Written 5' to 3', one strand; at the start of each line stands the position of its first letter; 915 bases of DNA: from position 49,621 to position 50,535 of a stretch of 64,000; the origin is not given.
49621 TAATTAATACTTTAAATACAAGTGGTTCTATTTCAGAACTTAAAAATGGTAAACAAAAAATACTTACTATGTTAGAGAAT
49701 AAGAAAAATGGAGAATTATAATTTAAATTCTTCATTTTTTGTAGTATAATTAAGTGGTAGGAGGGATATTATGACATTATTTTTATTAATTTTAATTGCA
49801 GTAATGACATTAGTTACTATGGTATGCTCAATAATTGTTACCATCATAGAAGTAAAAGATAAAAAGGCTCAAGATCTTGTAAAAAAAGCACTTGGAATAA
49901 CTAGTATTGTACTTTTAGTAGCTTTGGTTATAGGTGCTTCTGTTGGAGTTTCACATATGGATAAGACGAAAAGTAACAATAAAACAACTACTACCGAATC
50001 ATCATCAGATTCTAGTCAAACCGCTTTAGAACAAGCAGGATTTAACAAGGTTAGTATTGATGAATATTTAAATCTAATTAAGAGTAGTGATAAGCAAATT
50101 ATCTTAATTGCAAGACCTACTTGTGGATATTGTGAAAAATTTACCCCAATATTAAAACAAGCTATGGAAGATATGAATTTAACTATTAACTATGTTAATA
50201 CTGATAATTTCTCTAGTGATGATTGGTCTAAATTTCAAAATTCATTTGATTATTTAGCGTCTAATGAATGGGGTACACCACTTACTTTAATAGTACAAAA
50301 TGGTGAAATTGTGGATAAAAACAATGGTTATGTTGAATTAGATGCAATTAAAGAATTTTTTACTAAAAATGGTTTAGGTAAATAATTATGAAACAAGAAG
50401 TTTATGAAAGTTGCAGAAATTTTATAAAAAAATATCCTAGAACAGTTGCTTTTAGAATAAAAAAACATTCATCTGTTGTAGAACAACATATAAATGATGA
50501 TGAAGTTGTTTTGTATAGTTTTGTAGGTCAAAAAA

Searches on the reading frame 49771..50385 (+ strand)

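Call 63: search_protein_families(library=ncbifam, proteins=[window:49771-50385:+], max_evalue=0.000001)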
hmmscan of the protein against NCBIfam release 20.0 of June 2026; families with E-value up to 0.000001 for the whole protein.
window:49771-50385:+ (204 aa): 2 families
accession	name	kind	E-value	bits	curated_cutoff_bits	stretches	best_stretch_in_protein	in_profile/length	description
TIGR01295.2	PedC_BrcD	equivalog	5e-14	52.4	120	1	62-184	11-138/152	PedC/BrcD family bacteriocin maturation disulfide isomerase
TIGR02738.1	TrbB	equivalog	7.8e-08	32.1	132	1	47-154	5-98/153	type-F conjugative transfer system pilin assembly thiol-disulfide isomerase TrbB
